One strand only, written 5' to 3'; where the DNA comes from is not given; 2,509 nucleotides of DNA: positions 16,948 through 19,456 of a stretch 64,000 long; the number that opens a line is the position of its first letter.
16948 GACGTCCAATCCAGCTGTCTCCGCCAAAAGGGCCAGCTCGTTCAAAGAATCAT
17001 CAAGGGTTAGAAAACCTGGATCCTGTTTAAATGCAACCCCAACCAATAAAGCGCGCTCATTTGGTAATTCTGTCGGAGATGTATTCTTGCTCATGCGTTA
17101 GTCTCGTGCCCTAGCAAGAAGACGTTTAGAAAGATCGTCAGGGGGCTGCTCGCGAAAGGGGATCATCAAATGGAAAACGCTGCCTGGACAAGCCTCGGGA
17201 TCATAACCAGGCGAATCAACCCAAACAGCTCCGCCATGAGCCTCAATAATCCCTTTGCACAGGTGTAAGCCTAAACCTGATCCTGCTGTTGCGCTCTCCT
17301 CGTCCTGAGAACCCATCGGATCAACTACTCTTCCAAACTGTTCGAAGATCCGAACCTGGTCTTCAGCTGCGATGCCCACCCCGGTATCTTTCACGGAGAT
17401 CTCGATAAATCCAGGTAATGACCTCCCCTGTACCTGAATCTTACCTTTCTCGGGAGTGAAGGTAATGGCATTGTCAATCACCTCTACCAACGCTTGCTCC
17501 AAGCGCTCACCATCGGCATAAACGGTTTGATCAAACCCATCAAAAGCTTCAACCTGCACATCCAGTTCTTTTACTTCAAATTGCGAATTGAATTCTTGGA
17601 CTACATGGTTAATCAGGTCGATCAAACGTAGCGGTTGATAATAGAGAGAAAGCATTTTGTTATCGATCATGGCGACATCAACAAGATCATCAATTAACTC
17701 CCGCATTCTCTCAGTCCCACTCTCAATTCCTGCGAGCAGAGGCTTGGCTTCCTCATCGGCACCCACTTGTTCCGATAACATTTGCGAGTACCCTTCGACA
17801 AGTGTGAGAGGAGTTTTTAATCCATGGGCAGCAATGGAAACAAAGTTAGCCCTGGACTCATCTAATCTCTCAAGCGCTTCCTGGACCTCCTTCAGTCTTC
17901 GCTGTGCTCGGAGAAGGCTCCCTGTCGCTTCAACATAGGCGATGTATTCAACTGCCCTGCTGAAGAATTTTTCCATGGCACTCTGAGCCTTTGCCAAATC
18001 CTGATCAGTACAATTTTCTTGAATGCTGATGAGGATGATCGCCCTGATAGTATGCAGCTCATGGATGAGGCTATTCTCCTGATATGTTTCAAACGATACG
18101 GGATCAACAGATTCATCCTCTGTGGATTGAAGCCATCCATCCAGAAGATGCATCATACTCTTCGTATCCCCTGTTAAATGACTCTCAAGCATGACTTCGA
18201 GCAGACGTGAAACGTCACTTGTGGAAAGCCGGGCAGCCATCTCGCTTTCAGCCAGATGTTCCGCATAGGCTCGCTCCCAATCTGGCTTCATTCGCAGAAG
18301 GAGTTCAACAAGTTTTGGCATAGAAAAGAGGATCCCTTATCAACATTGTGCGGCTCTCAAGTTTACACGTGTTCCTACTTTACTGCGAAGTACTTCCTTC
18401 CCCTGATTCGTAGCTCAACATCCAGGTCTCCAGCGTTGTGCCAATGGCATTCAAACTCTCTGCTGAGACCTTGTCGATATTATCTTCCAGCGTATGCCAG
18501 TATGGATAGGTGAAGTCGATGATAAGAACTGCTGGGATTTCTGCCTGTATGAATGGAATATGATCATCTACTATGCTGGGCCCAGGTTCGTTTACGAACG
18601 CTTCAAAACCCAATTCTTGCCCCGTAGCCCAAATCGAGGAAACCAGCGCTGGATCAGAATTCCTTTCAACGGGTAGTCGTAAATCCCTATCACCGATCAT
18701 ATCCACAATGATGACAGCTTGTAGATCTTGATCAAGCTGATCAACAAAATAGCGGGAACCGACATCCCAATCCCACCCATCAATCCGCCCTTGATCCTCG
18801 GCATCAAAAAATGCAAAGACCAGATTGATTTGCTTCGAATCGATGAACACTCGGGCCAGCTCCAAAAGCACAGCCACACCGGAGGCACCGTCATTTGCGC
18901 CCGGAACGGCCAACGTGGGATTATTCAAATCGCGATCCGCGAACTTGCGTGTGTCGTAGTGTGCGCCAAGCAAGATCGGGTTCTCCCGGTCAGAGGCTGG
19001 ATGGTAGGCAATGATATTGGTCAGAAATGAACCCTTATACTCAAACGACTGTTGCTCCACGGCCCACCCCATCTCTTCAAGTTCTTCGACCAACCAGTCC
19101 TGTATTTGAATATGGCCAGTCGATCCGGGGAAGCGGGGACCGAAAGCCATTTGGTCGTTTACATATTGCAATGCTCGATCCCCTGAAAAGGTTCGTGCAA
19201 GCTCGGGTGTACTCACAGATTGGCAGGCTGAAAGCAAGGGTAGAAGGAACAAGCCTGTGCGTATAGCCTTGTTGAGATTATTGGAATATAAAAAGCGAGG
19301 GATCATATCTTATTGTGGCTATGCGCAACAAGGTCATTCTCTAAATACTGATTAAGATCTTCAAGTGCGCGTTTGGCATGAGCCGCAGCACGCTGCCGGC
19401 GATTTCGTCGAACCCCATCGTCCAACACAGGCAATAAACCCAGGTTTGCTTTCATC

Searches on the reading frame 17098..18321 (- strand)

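Call 5: search_protein_families(library=pfam, proteins=[window:17098-18321:-], max_evalue=0.01)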
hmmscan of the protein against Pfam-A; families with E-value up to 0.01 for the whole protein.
window:17098-18321:- (407 aa): 4 families
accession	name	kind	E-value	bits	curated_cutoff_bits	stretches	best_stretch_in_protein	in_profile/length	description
PF02518.31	HATPase_c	-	8.5e-23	81.4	26.4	1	270-390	2-110/111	Histidine kinase-, DNA gyrase B-, and HSP90-like ATPase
PF00512.31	HisKA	-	1.3e-14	54.4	26.9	1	157-221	2-65/66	His Kinase A (phospho-acceptor) domain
PF13581.12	HATPase_c_2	-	2.2e-05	24.9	27.4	1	236-360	10-110/127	Histidine kinase-like ATPase domain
PF13589.12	HATPase_c_3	-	0.00035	21.1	25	1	274-331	3-58/137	Histidine kinase-, DNA gyrase B-, and HSP90-like ATPase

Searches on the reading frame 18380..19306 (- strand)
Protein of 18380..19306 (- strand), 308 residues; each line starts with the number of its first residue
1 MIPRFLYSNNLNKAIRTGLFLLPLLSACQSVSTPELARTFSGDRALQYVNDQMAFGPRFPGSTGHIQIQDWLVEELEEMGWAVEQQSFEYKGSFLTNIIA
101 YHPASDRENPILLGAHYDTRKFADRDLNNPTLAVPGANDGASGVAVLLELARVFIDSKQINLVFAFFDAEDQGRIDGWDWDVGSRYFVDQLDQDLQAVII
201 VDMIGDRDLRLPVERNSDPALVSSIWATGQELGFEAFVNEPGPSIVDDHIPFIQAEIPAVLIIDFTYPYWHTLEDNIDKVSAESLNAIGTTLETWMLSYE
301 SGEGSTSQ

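Call 5: search_protein_families(library=pfam, proteins=[window:18380-19306:-], max_evalue=0.01)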
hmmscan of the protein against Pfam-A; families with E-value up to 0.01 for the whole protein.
window:18380-19306:- (308 aa): 2 families
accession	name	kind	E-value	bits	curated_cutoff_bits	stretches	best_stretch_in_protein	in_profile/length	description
PF04389.22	Peptidase_M28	-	7.4e-33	114.3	21.3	1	97-293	1-190/193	Peptidase family M28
PF01546.33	Peptidase_M20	-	0.00019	21.8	24.6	1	112-199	1-93/206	Peptidase family M20/M25/M40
